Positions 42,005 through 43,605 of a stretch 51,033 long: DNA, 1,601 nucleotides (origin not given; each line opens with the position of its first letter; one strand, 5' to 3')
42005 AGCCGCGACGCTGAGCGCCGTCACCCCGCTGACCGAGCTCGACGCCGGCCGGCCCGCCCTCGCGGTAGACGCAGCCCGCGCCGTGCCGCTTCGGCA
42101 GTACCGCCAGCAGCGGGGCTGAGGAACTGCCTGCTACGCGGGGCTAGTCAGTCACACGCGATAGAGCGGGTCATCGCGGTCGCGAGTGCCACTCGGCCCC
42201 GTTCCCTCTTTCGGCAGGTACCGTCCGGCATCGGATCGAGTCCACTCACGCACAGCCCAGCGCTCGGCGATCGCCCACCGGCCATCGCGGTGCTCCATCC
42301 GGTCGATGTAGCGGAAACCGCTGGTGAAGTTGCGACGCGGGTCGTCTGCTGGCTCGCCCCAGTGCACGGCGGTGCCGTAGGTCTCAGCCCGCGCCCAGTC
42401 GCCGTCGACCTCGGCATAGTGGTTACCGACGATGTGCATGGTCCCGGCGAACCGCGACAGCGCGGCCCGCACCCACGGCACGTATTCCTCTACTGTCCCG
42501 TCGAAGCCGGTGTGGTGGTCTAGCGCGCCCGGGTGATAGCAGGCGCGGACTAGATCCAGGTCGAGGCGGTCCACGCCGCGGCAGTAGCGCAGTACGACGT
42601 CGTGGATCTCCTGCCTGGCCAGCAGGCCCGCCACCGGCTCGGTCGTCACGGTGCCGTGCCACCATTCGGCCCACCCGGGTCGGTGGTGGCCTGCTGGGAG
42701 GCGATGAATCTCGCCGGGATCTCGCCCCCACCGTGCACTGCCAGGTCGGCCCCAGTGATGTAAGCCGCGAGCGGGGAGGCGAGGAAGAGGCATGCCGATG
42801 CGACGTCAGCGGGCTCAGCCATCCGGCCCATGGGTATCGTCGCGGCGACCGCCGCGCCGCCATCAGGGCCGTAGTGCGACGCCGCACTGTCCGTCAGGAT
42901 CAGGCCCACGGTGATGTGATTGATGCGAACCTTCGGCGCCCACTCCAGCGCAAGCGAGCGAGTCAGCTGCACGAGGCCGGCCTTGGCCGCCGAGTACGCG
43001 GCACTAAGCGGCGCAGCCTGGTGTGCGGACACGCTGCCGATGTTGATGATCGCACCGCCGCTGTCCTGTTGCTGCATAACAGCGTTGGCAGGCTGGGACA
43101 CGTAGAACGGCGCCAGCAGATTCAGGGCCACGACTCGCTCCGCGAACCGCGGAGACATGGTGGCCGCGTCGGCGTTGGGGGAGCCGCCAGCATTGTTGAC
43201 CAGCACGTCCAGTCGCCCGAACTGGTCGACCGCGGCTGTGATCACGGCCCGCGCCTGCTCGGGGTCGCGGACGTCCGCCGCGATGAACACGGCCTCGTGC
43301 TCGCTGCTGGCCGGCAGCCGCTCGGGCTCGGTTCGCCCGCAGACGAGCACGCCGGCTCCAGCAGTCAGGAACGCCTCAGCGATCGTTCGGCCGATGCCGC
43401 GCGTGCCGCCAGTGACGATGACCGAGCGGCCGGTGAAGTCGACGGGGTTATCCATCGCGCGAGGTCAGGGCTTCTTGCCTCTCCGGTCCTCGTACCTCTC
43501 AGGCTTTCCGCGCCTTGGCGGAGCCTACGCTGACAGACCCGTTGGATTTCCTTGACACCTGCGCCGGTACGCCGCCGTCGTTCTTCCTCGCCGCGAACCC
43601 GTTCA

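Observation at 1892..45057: Ten promoter-region copies of a KstR2-type palindrome (core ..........) suggest one large regulon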

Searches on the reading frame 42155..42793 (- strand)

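Call 10: search_protein_families(library=pfam, proteins=[window:42155-42793:-])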
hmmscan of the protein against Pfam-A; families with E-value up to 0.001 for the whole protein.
window:42155-42793:- (213 aa): 2 families
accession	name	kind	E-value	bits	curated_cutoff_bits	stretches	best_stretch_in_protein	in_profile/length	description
PF13577.12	SnoaL_4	-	1.4e-21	77.2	24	1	57-178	3-125/126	SnoaL-like domain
PF12680.13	SnoaL_2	-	2.9e-05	25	27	1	67-174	1-100/102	SnoaL-like domain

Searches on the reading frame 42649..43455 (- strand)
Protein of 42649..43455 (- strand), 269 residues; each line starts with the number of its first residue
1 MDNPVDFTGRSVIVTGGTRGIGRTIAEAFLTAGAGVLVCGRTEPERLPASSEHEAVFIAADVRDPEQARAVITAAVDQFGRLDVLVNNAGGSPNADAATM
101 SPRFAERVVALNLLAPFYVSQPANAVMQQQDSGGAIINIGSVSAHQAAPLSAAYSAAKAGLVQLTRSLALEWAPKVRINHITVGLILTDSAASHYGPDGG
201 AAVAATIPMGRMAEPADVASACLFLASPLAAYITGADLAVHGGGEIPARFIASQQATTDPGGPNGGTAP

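Call 10: search_protein_families(library=pfam, proteins=[window:42649-43455:-])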
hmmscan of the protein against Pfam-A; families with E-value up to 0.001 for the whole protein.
window:42649-43455:- (269 aa): 5 families
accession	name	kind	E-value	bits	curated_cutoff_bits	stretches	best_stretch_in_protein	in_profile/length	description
PF13561.12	adh_short_C2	-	2.2e-56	191.5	27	1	19-243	6-234/236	Enoyl-(Acyl carrier protein) reductase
PF00106.31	adh_short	-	2.9e-48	164.4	26.6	1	12-192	3-188/195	short chain dehydrogenase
PF23441.1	SDR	-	4e-08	33.4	27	1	11-195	9-203/258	SDR-like rossmann domain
PF08659.16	KR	-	3.2e-07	30.9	22.6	1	12-162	3-157/180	KR domain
PF01370.27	Epimerase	-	0.0002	21.3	20.9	1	12-97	1-80/240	NAD dependent epimerase/dehydratase family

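Call 46: search_protein_families(library=ncbifam, proteins=[window:42649-43455:-], max_evalue=1e-10)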
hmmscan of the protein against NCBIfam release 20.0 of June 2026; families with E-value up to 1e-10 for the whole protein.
window:42649-43455:- (269 aa): 196 families (the best 25 are shown)
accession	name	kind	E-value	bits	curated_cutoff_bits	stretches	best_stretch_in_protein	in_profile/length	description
NF005893.0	PRK07856.1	equivalog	5.9e-110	366.5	255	1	3-255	3-252/255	SDR family oxidoreductase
NF005559.1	PRK07231.1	subfamily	1.4e-64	218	215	1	7-243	2-246/249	glucose 1-dehydrogenase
NF009466.0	PRK12826.1-2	subfamily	8.3e-55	185.9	222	1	10-245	4-245/248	3-oxoacyl-ACP reductase FabG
NF004198.0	PRK05653.1-3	equivalog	4.7e-54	183.5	296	1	8-244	6-246/248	3-oxoacyl-ACP reductase FabG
NF005309.0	PRK06841.1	subfamily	3.1e-51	174.3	286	1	2-244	8-252/255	GolD/DthD family dehydrogenase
NF004847.0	PRK06198.1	subfamily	3.9e-51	173.8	240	1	6-236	4-247/269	oxidoreductase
NF009468.0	PRK12826.1-4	equivalog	1.3e-49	169.2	318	1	6-247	4-250/256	SDR family oxidoreductase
NF005873.0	PRK07814.1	equivalog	3e-49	167.8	346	1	8-247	9-254/263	SDR family oxidoreductase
TIGR01830.1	3oxo_ACP_reduc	equivalog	3.2e-49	167.8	297.75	1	12-243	1-237/239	3-oxoacyl-[acyl-carrier-protein] reductase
NF052558.1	MBtsdlDhBudC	equivalog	8.9e-49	166.3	270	1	7-243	1-240/250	meso-2,3-butanediol dehydrogenase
NF006070.0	PRK08213.1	subfamily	3.1e-48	164.6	279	1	5-244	8-256/259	gluconate 5-dehydrogenase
NF005067.0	PRK06484.1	equivalog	3.1e-48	164.6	713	1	8-245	8-252/524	short chain dehydrogenase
NF005752.0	PRK07576.1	subfamily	5.3e-48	163.7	321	1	4-251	4-257/271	SDR family oxidoreductase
NF053807.1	RhamDHLra1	equivalog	2.1e-47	162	400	1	8-243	3-246/252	L-rhamnose 1-dehydrogenase Lra1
NF005095.0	PRK06523.1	subfamily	8.5e-46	156.6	231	1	2-243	3-256/261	oxidoreductase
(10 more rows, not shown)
